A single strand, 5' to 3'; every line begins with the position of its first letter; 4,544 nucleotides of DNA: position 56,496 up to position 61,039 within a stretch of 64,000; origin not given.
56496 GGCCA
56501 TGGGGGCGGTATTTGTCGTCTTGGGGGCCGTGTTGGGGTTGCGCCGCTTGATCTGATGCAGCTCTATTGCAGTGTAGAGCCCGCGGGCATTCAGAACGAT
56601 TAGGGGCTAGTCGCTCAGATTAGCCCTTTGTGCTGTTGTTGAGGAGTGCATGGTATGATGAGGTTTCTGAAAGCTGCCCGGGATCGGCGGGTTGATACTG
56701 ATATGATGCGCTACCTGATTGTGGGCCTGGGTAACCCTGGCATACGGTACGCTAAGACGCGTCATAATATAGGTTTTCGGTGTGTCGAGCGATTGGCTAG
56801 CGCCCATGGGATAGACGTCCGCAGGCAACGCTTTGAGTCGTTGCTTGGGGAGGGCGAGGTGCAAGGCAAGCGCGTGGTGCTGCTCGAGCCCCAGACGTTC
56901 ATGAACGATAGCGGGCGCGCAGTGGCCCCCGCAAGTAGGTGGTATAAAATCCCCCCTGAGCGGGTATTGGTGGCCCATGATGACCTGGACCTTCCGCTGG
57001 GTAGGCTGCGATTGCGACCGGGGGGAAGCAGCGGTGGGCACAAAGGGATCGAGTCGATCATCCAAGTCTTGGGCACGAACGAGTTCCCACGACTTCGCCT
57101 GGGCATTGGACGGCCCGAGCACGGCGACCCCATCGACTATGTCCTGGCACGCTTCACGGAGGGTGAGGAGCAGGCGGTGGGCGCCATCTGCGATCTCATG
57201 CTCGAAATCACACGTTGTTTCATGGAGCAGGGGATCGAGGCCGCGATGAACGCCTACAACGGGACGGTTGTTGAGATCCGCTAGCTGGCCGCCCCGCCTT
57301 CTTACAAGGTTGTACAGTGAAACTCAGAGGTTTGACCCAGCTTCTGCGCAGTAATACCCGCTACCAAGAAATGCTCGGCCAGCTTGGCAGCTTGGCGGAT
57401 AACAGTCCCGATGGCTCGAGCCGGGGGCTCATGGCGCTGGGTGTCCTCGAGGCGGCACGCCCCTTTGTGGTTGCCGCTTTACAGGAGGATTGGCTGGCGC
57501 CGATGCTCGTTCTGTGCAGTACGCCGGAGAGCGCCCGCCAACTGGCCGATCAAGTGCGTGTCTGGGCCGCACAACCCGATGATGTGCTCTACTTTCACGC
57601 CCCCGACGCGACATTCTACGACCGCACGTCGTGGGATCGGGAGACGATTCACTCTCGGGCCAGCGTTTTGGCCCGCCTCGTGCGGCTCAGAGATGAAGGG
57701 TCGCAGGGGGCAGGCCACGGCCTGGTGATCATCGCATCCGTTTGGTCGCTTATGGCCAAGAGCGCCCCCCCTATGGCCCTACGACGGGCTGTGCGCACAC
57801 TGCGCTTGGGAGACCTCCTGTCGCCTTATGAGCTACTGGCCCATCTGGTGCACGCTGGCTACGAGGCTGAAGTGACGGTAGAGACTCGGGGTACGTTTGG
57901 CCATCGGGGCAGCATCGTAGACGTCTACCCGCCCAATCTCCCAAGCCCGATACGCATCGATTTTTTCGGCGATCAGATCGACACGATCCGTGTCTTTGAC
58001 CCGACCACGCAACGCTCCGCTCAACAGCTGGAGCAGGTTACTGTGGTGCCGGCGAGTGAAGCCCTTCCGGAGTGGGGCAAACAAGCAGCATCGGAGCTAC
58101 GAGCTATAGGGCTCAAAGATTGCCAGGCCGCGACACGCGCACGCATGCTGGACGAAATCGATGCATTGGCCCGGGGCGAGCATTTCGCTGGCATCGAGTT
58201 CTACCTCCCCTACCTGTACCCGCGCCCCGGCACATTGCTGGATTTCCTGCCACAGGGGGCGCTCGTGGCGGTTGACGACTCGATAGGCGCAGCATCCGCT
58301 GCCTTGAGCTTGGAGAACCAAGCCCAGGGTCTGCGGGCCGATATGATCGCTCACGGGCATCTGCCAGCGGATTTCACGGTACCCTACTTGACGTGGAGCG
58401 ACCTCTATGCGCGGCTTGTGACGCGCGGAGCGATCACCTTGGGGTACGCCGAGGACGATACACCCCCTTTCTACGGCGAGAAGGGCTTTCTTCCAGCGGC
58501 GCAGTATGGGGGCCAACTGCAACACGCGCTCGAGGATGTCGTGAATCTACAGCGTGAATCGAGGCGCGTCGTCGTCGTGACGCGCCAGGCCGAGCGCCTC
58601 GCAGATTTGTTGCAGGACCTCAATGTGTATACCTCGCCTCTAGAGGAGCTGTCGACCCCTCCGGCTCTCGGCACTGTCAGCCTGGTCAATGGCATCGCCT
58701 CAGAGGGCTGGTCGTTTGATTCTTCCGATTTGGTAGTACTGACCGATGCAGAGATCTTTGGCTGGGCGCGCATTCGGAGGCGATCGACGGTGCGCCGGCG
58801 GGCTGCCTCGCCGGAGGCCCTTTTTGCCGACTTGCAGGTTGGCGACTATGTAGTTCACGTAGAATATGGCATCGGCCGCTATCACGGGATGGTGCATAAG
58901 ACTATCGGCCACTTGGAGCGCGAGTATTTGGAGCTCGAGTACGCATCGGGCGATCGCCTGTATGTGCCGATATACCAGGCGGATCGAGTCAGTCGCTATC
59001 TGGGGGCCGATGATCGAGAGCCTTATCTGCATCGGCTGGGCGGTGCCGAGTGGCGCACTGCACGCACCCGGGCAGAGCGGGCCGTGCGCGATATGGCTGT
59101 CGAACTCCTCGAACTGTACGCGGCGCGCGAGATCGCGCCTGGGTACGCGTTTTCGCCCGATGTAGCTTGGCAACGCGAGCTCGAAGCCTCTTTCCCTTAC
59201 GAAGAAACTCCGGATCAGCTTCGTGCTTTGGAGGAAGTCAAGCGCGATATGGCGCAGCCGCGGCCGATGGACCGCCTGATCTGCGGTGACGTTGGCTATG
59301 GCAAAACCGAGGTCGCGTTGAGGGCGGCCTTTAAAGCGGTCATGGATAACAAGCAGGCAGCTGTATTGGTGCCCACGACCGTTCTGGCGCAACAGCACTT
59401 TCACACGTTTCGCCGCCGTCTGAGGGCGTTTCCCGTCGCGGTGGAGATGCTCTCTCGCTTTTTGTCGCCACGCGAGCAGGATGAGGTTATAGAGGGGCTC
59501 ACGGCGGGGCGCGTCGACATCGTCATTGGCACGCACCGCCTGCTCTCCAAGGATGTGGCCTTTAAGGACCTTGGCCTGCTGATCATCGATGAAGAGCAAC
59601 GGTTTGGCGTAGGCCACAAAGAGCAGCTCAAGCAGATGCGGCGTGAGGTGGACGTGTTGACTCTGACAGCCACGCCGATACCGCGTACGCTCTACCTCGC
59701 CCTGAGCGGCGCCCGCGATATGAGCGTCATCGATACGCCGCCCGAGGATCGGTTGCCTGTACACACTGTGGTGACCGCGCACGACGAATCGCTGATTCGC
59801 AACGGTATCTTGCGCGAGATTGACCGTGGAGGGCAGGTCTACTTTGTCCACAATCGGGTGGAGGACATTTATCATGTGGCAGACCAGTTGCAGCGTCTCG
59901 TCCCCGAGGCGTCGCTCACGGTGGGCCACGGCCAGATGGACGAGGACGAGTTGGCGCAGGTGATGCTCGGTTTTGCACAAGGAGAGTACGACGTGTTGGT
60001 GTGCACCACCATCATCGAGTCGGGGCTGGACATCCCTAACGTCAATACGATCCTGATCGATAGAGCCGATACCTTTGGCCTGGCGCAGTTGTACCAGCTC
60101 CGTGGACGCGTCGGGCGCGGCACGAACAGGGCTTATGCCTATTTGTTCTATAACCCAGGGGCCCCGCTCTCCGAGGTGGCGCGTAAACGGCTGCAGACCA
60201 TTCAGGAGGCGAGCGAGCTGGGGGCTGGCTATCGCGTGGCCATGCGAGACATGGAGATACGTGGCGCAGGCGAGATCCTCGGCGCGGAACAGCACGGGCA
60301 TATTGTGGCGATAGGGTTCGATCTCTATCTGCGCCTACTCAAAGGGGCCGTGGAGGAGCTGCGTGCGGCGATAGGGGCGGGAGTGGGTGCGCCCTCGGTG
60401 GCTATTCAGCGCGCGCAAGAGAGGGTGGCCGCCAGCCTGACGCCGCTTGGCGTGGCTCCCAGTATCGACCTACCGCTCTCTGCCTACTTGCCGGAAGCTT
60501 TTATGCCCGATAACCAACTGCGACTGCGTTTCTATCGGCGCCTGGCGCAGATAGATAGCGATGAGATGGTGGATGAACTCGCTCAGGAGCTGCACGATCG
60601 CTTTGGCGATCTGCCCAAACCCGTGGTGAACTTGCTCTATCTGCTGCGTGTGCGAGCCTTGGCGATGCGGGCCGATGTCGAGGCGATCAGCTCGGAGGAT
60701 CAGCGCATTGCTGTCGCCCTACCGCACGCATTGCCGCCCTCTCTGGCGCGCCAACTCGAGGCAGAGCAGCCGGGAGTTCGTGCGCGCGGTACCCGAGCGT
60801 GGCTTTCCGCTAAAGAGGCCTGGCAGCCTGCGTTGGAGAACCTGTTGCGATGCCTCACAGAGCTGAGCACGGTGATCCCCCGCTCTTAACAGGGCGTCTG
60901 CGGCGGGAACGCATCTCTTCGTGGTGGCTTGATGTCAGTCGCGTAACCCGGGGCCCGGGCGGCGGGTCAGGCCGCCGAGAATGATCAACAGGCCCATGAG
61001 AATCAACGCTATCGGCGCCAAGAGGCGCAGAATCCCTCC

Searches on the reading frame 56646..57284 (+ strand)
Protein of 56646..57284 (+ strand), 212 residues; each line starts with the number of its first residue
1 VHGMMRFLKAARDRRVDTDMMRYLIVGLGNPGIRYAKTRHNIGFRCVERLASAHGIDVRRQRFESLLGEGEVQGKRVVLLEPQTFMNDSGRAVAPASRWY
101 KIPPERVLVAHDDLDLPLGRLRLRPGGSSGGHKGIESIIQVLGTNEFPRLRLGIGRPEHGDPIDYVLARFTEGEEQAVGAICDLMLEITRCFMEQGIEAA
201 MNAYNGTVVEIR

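Call 40: search_protein_families(library=pfam, proteins=[window:56646-57284:+], max_evalue=0.00001)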
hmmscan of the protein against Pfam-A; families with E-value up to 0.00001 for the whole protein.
window:56646-57284:+ (212 aa): 1 family
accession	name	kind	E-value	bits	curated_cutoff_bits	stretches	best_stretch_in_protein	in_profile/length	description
PF01195.25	Pept_tRNA_hydro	-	1.8e-68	230.5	27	1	24-205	1-183/183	Peptidyl-tRNA hydrolase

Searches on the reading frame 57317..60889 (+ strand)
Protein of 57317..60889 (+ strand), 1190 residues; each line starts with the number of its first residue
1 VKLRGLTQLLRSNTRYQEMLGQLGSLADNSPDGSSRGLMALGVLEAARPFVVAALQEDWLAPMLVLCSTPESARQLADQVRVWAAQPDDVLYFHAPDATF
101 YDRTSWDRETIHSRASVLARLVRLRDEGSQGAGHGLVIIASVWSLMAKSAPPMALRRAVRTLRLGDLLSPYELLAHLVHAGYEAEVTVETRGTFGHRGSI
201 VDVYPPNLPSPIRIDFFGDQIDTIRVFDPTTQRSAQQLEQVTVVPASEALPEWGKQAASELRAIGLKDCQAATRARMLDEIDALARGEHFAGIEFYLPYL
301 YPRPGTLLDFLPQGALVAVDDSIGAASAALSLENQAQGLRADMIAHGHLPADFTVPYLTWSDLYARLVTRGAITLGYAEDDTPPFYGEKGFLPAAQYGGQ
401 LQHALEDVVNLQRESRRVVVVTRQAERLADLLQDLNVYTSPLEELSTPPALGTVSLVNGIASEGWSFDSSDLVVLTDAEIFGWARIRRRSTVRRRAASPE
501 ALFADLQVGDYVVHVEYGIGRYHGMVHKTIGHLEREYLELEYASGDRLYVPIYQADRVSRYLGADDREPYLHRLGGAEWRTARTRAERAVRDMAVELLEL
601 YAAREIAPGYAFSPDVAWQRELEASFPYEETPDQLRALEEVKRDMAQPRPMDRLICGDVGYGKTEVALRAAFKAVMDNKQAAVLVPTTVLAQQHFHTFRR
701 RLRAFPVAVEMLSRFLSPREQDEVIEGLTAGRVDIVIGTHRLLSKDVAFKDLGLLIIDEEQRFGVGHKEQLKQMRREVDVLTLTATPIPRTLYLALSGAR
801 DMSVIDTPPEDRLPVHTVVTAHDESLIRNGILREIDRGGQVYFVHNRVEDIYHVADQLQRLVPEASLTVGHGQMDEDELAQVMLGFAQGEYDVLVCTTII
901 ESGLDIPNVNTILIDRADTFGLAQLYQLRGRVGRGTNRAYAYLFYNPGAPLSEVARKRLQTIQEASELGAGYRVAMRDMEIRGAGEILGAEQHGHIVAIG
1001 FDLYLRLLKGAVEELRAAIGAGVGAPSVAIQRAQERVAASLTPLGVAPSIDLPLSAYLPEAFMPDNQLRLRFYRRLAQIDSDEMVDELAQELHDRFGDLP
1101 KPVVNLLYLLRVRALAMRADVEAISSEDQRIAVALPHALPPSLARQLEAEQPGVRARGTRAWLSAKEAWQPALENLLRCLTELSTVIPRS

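Call 40: search_protein_families(library=pfam, proteins=[window:57317-60889:+], max_evalue=0.00001)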
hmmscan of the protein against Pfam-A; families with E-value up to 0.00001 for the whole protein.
window:57317-60889:+ (1190 aa): 6 families
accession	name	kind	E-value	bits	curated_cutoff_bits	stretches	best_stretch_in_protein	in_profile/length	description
PF00270.35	DEAD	-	5.2e-25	88.5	26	1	631-791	1-163/167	DEAD/DEAH box helicase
PF17757.6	UvrB_inter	-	2.9e-24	85.4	22.9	1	162-248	3-90/91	UvrB interaction domain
PF03461.20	TRCF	-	2.8e-23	82.5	25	1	1052-1135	1-84/95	TRCF domain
PF00271.37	Helicase_C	-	2.8e-20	73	23.5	1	832-934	10-108/110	Helicase conserved C-terminal domain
PF02559.22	CarD_TRCF_RID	-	9.3e-19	67.7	23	1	506-561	1-56/57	CarD-like/TRCF RID domain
PF04851.21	ResIII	-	2.7e-08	34.3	22.5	1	631-787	5-162/164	Type III restriction enzyme, res subunit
